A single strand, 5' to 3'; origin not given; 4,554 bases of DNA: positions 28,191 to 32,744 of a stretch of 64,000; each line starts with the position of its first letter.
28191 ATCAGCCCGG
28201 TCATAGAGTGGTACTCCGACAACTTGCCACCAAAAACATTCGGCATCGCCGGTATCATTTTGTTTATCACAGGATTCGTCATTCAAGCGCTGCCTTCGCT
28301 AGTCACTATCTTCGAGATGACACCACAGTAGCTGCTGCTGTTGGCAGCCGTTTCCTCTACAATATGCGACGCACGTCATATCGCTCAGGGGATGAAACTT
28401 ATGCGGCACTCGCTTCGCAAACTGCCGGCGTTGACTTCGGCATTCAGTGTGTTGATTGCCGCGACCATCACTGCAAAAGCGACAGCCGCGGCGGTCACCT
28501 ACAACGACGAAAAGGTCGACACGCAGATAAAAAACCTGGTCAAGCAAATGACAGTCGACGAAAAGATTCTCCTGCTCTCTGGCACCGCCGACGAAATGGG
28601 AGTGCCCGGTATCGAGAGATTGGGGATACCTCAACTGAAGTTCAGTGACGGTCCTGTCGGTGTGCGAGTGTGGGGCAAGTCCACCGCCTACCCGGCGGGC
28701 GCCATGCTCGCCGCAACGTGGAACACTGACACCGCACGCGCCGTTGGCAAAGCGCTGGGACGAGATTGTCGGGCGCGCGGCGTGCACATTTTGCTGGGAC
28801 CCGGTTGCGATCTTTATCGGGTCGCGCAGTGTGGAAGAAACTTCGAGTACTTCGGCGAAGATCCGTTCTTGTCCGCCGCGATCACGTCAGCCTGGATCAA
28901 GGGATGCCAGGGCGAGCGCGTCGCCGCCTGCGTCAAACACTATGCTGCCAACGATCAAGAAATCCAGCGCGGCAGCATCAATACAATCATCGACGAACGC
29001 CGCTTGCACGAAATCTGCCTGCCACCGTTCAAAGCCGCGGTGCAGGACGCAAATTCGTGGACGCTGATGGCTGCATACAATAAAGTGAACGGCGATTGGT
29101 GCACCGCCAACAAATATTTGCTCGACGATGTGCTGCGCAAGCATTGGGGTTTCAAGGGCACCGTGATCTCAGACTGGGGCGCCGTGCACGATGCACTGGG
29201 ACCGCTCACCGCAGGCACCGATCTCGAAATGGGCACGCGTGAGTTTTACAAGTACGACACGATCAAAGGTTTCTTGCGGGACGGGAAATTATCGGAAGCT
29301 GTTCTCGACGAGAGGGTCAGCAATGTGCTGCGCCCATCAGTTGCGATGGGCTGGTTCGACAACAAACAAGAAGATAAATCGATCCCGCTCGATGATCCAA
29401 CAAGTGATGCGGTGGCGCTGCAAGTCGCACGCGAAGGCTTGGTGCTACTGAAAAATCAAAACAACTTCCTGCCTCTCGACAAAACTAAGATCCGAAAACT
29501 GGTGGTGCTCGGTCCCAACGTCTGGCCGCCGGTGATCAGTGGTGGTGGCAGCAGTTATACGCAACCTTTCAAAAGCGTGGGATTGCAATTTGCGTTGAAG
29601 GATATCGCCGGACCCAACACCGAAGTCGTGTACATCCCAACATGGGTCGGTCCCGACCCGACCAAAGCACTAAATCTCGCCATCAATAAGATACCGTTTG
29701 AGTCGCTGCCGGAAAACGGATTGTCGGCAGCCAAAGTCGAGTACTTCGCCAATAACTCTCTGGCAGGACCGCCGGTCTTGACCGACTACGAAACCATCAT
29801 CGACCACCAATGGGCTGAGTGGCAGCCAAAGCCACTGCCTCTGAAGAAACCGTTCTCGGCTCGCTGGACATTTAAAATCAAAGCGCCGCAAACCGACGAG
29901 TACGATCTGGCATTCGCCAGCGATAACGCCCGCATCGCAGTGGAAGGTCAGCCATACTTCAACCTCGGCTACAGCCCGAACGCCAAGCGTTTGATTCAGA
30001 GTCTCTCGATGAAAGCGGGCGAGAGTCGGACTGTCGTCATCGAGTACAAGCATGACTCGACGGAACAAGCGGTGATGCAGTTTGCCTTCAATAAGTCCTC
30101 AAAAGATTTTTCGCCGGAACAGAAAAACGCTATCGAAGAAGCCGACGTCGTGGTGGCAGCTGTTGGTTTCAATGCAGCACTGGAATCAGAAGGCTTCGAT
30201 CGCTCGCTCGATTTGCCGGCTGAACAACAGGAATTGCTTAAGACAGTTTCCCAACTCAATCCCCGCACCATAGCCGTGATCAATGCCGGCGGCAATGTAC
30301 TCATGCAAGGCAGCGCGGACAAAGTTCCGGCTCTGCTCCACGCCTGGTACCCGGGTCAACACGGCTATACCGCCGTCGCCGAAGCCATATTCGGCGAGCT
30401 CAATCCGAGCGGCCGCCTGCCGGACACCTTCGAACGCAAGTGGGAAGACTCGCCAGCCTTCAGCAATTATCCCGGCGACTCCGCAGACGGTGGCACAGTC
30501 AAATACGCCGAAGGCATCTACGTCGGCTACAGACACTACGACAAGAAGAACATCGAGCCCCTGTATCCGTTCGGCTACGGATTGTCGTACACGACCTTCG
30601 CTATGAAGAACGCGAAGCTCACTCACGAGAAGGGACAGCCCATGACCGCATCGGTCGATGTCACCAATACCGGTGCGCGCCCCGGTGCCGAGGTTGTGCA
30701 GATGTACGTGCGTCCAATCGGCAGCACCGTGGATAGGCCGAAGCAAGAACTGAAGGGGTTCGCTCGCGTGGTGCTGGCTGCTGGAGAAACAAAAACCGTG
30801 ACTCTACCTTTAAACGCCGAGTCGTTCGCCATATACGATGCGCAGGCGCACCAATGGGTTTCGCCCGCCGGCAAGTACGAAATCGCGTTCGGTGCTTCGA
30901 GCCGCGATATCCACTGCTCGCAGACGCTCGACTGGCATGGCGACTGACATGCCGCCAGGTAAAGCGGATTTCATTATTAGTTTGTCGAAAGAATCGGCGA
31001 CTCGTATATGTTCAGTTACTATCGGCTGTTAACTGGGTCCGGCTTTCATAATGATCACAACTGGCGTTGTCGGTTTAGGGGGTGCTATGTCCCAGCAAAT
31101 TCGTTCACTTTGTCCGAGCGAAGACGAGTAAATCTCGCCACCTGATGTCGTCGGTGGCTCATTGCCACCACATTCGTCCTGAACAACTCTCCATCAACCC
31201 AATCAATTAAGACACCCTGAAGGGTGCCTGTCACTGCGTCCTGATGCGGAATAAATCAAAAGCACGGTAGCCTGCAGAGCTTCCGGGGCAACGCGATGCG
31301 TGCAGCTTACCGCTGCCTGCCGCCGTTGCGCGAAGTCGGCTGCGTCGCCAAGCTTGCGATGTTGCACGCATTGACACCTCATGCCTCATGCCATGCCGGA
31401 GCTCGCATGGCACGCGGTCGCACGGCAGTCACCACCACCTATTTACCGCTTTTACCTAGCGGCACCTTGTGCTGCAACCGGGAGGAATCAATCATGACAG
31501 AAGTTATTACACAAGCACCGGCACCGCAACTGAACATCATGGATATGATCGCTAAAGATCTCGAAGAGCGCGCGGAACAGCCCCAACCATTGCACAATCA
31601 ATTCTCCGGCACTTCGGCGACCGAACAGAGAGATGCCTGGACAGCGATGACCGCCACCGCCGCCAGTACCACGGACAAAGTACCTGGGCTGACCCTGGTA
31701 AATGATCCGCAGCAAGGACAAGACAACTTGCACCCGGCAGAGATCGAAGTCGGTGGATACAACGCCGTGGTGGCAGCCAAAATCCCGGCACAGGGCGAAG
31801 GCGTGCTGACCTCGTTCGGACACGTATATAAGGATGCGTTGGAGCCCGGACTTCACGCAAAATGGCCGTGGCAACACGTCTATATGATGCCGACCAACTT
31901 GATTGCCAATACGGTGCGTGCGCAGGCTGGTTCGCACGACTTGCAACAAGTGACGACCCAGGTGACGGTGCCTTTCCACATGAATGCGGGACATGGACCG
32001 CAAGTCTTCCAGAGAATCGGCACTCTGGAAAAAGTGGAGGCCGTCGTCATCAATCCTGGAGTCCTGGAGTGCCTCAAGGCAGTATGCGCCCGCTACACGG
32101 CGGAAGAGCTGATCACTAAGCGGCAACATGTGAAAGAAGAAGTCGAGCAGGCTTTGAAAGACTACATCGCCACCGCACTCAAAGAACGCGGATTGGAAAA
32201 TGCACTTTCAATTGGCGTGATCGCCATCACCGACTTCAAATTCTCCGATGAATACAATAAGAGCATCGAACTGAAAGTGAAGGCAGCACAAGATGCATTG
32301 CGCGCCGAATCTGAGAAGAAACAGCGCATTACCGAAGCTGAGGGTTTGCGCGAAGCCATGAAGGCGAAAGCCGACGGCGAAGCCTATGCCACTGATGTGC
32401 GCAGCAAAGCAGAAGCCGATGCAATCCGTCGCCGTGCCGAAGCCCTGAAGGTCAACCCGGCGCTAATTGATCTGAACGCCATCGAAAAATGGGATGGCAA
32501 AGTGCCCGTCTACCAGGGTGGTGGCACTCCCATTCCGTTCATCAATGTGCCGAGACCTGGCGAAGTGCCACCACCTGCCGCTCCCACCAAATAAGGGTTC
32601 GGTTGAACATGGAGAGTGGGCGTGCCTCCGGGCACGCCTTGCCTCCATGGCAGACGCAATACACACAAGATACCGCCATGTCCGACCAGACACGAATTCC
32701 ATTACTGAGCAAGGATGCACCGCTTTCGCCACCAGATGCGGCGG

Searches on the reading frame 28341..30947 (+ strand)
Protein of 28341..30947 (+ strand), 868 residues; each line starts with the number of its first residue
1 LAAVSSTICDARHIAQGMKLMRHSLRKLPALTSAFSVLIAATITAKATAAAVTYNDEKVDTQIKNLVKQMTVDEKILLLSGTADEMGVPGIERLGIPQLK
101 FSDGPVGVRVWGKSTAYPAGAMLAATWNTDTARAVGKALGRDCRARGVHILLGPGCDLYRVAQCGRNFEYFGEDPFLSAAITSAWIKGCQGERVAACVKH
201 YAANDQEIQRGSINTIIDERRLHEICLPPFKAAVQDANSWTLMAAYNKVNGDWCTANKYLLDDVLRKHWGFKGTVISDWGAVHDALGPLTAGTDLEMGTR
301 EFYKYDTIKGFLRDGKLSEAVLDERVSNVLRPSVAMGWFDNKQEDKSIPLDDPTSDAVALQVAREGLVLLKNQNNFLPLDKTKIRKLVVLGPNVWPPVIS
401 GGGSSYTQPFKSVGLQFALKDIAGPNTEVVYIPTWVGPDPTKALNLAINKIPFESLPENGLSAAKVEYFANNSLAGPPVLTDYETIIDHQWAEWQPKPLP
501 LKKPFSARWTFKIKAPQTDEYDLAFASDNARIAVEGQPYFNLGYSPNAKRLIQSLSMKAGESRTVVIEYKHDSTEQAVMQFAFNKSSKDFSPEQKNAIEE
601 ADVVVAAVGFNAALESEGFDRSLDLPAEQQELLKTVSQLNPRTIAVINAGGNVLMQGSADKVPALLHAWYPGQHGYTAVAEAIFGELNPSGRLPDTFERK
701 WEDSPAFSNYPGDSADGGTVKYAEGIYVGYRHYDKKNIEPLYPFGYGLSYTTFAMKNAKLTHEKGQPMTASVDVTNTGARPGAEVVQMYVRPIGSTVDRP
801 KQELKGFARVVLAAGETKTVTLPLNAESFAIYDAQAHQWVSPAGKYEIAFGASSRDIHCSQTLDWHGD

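Call 52: search_protein_families(library=pfam, proteins=[window:28341-30947:+], max_evalue=0.00001)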
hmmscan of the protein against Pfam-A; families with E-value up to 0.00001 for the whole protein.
window:28341-30947:+ (868 aa): 4 families
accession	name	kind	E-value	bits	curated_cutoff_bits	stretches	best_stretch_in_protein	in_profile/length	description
PF01915.27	Glyco_hydro_3_C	-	1.1e-48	166.3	31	1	367-750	1-200/200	Glycosyl hydrolase family 3 C-terminal domain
PF00933.27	Glyco_hydro_3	-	7.8e-42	144.2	27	1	93-331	60-315/316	Glycosyl hydrolase family 3 N terminal domain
PF14310.12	Fn3-like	-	4e-26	91.4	25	1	784-854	1-71/71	Fibronectin type III-like domain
PF07691.17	PA14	-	5.3e-11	42.9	24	1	465-584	6-134/147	PA14 domain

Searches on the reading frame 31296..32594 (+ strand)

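Call 52: search_protein_families(library=pfam, proteins=[window:31296-32594:+], max_evalue=0.00001)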
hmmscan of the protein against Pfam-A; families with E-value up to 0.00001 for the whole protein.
window:31296-32594:+ (432 aa): 1 family
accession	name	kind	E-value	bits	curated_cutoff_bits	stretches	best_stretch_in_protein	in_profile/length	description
PF01145.31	Band_7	-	1.3e-20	74.6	23.6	1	162-350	2-174/176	SPFH domain / Band 7 family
